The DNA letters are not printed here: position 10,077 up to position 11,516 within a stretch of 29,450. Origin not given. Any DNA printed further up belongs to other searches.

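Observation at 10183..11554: Single-gene Fic cassette bracketed by a perfect 39-bp direct repeat that duplicates the U32 gene start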

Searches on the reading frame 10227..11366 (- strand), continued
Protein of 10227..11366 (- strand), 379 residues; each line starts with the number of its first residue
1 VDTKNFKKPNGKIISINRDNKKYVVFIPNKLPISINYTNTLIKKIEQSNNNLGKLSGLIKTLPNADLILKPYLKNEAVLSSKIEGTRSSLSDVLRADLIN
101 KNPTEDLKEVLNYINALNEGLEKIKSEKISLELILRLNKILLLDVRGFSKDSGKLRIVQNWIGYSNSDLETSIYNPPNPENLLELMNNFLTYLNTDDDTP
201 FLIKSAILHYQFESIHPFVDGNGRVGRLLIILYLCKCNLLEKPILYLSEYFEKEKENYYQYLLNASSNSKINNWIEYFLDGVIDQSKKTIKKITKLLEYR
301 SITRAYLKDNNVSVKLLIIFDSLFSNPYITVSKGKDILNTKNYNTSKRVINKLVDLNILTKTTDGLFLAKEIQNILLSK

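Call 50: search_protein_families(library=ncbifam, proteins=[P0001], max_evalue=0.001)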
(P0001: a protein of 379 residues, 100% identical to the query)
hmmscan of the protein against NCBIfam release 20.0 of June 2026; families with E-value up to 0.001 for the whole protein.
P0001 (379 aa): 1 family
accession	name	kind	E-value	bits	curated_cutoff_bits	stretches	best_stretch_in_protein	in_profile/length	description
NF046030.1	ProtAdlyltaseSoFic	equivalog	8.4e-52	176.3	550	1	38-372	21-351/361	protein adenylyltransferase Fic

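Call 63: search_protein_families(library=pfam, proteins=[L096:2283-3545:-, L096:5631-7268:-, L096:3938-5122:+, L152:10-1557:-, L152:3502-4710:+, L152:3286-4518:-, L152:2049-3227:+, L152:4509-5492:-], max_evalue=0.0001)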
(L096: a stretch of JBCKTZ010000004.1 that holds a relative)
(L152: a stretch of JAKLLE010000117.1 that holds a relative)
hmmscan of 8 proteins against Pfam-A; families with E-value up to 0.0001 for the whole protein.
L096:2283-3545:- (420 aa): 4 families
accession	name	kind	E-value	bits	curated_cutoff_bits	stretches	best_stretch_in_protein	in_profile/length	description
PF05201.20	GlutR_N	-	5.4e-54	182.5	27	1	10-155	2-151/151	Glutamyl-tRNAGlu reductase, N-terminal domain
PF01488.26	Shikimate_DH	-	5e-47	159.9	24.3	1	170-304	1-137/138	Shikimate / quinate 5-dehydrogenase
PF00745.25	GlutR_dimer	-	1.2e-27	96.5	22.9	1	319-416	1-99/99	Glutamyl-tRNAGlu reductase, dimerisation domain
PF03807.23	F420_oxidored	-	2.5e-05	25.2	21.6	1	184-249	2-67/94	NADP oxidoreductase coenzyme F420-dependent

L096:5631-7268:- (545 aa): 1 family
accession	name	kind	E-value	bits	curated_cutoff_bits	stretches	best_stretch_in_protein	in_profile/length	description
PF00118.29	Cpn60_TCP1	-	2.5e-76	257.8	34.3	1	23-522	1-487/490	TCP-1/cpn60 chaperonin family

L096:3938-5122:+ (394 aa): 2 families
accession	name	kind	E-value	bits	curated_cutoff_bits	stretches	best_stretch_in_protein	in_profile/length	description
PF13784.11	Fic_N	-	1.8e-25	89.2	26.7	1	53-135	3-82/82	Fic/DOC family N-terminal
PF02661.23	Fic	-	1.7e-20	74.1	24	1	141-247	1-93/93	Fic/DOC family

L152:10-1557:- (515 aa): 1 family
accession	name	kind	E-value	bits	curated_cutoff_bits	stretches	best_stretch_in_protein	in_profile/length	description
PF03235.19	GmrSD_N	-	2.1e-30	106.8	33.2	1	9-296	2-199/199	GmrSD restriction endonuclease, N-terminal domain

L152:3502-4710:+ (402 aa): 0 families

L152:3286-4518:- (410 aa): 1 family
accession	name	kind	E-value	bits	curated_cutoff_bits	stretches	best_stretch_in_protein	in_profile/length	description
PF05940.17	NnrS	-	2.4e-76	257.9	28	1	19-401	1-371/371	NnrS protein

L152:2049-3227:+ (392 aa): 2 families
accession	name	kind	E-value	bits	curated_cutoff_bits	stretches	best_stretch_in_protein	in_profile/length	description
PF13784.11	Fic_N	-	5e-22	78.2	26.7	1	53-127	5-79/82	Fic/DOC family N-terminal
PF02661.23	Fic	-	1.5e-20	74.3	24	1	139-242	1-91/93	Fic/DOC family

L152:4509-5492:- (327 aa): 2 families
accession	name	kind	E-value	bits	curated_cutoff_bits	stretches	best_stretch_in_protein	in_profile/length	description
PF00005.33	ABC_tran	-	2.1e-25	90.3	25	1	59-191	3-137/137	ABC transporter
PF13304.12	AAA_21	-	8.1e-09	36.4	27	0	159-222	234-299/304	AAA domain, putative AbiEii toxin, Type IV TA system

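Call 70: search_protein_families(library=pfam, proteins=[L147:5212-6630:+, L147:2392-3171:-, L147:3023-3637:+, L147:3941-5104:+, L110:2690-3850:+, L110:5300-5545:+, L110:3878-5182:+, L110:5856-6215:-, L110:2136-2645:-], max_evalue=0.0001)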
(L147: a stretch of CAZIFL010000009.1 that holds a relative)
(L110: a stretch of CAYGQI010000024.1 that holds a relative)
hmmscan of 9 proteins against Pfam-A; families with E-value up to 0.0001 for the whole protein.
L147:5212-6630:+ (472 aa): 1 family
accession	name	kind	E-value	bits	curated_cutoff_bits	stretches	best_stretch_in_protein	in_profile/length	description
PF01554.23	MatE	-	1.9e-42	145.2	24.9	2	44-205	1-161/161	MatE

L147:2392-3171:- (259 aa): 0 families

L147:3023-3637:+ (204 aa): 0 families

L147:3941-5104:+ (387 aa): 2 families
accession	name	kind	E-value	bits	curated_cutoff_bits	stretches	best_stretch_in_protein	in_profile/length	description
PF13784.11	Fic_N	-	1.4e-25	89.6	26.7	1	41-121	2-81/82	Fic/DOC family N-terminal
PF02661.23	Fic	-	8.9e-21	75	24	1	129-234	1-93/93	Fic/DOC family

L110:2690-3850:+ (386 aa): 2 families
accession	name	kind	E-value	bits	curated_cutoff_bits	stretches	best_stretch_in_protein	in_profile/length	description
PF02388.22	FemAB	-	8.6e-49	166.9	24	2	45-259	3-237/406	FemAB family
PF13480.13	Acetyltransf_6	-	4.2e-17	63.1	22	1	193-317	2-136/143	Acetyltransferase (GNAT) domain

L110:5300-5545:+ (81 aa): 0 families

L110:3878-5182:+ (434 aa): 2 families
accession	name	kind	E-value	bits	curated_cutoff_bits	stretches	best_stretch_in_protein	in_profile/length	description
PF13784.11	Fic_N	-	3e-23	82.1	26.7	1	87-173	4-82/82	Fic/DOC family N-terminal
PF02661.23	Fic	-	2.2e-21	76.9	24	1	181-285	3-93/93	Fic/DOC family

L110:5856-6215:- (119 aa): 0 families

L110:2136-2645:- (169 aa): 0 families

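Call 78: search_dna_similar(query=P0001, collection=phages, mode=protein, max_rows=12)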
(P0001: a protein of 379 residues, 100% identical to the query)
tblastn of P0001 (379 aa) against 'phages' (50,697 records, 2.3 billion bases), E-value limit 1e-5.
Records with a match: 23; places in all: 23; records where one place covers at least 80% of the query: 2.
Best place of each record, by identity: <60% 23.
By first word of the organism name: Streptococcus 16; Bacteriophage 4; Brochothrix 2; Mycobacterium 1.
By host as written in the record: - 4; Brochothrix thermosphacta 2; Streptococcus pyogenes MGAS315 2; Streptococcus pyogenes ERR485801 1; Streptococcus pyogenes MGAS10750 1; Streptococcus pyogenes GA03799 1; Streptococcus pyogenes ERR111845 1; Streptococcus pyogenes ERR111888 1; and 10 more.
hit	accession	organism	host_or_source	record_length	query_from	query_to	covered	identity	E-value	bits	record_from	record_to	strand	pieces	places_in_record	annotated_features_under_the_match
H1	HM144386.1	Brochothrix phage BL3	Brochothrix thermosphacta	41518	31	359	87%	34.3%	6e-37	148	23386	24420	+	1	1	gp26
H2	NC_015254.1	Brochothrix phage BL3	Brochothrix thermosphacta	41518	31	359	87%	34.3%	6e-37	148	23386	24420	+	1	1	gp26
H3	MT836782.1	Bacteriophage sp.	human fecal samples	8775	38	331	78%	29.8%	9e-24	108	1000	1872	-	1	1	record has no annotation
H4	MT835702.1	Bacteriophage sp.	human fecal samples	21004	33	282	66%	34.3%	3e-9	65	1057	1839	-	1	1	record has no annotation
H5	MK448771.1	Streptococcus phage Javan481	Streptococcus pyogenes ERR485801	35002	21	281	69%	32.7%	2e-24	111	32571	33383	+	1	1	MloA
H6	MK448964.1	Streptococcus phage Javan502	Streptococcus pyogenes MGAS10750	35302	21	281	69%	32.7%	2e-24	111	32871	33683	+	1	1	MloA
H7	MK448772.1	Streptococcus phage Javan483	Streptococcus pyogenes GA03799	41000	21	281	69%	32.4%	1e-23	108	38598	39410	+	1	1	MloA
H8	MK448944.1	Streptococcus phage Javan452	Streptococcus pyogenes ERR111845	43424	21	281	69%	32.4%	1e-23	108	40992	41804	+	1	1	MloA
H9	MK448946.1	Streptococcus phage Javan456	Streptococcus pyogenes ERR111888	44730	21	281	69%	32.4%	1e-23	108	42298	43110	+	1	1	MloA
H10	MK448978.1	Streptococcus phage Javan532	Streptococcus pyogenes SSI-1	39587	21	281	69%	32.0%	1e-22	105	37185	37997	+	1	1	MloA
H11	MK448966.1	Streptococcus phage Javan508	Streptococcus pyogenes MGAS315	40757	21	281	69%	32.0%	1e-22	105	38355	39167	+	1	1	MloA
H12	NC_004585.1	Streptococcus phage 315.2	Streptococcus pyogenes MGAS315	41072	21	281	69%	32.0%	1e-22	105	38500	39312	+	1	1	hypothetical protein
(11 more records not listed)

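Call 79: search_dna_similar(query=P0001, collection=plasmids, mode=protein, max_rows=15)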
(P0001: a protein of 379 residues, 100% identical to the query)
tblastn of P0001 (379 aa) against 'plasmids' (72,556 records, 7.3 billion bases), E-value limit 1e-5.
Records with a match: 856; places in all: 958; records where one place covers at least 80% of the query: 239.
Best place of each record, by identity: 60-80% 1; <60% 855.
By first word of the organism name: Salmonella 161; Sinorhizobium 77; Agrobacterium 72; Phaeobacter 59; Rhizobium 54; Acetobacter 17; Komagataeibacter 15; Bradyrhizobium 14; Ralstonia 14; Thermus 12; and 149 more.
By predicted mobility (MOB-suite, as given by PLSDB): non-mobilizable 379; conjugative 369; mobilizable 108.
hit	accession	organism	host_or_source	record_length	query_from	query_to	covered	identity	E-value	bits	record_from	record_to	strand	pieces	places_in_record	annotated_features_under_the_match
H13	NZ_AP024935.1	Thermus thermophilus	-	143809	11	376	97%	38.7%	8e-66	233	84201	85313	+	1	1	Fic family protein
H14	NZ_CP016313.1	Thermus brockianus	whole organism,environmental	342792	11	376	97%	38.4%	9e-67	236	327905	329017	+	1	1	Fic family protein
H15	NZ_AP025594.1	Thermus brockianus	-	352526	11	376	97%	38.4%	9e-67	236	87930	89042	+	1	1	Fic family protein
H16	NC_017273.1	Thermus thermophilus SG0.5JP17-16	-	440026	11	376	97%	38.4%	3e-66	234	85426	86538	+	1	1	Fic family protein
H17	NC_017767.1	Thermus thermophilus HB8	-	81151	11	376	97%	38.4%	4e-65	231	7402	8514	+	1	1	Fic family protein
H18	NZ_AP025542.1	Thermus thermophilus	-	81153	11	376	97%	38.4%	4e-65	231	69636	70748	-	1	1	Fic family protein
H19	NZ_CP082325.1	Thermus thermophilus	cell culture,cheese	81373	11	376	97%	38.4%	4e-65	231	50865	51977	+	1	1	Fic family protein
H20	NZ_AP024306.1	Thermus thermophilus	-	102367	11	376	97%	38.1%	8e-65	230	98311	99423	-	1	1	Fic family protein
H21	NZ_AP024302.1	Thermus thermophilus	-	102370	11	376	97%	38.1%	8e-65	230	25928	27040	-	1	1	Fic family protein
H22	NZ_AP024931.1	Thermus thermophilus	-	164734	11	376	97%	38.1%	4e-64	228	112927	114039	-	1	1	Fic family protein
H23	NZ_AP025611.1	Thermus thermophilus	-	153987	11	376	97%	37.9%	4e-65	231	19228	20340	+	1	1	Fic family protein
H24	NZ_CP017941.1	Phyllobacterium zundukense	Oxytropis triphylla,cell culture,root ...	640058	5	363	95%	35.9%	2e-58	212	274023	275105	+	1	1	Fic family protein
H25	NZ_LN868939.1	Nocardia farcinica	not known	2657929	11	372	96%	35.2%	1e-58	212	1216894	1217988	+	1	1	none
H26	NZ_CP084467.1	Halomicrobium salinisoli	cell culture,gobi saline soil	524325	1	363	96%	34.9%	2e-48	183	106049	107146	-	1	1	Fic family protein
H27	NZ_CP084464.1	Halomicrobium salinisoli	cell culture,gobi saline soil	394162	1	363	96%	34.9%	6e-48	181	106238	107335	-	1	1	Fic family protein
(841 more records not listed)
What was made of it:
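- Closest known: SoFic, the class-2 Fic single-gene anti-phage defence system. Same: A single gene, carried as accessory or mobile cargo (calls 78, 79).
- SoFic-like genes occur in prophages and on plasmids (calls 78, 79).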

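Call 83: find_encoding_contigs(protein=P0009, flank=5000, max_places=4)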
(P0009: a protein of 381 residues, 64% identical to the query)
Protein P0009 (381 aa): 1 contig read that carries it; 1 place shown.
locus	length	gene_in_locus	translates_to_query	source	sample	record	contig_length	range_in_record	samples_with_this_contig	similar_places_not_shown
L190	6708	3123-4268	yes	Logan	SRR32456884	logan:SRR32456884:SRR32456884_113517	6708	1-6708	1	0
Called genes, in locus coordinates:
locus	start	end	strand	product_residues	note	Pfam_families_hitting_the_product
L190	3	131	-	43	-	?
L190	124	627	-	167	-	PF11848:DUF3368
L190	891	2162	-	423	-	-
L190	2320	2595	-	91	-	-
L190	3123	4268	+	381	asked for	PF13784:Fic_N, PF02661:Fic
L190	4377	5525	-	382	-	PF12323:HTH_OrfB_IS605, PF01385:OrfB_IS605, PF07282:Cas12f1-like_TNB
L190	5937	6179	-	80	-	-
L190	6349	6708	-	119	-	?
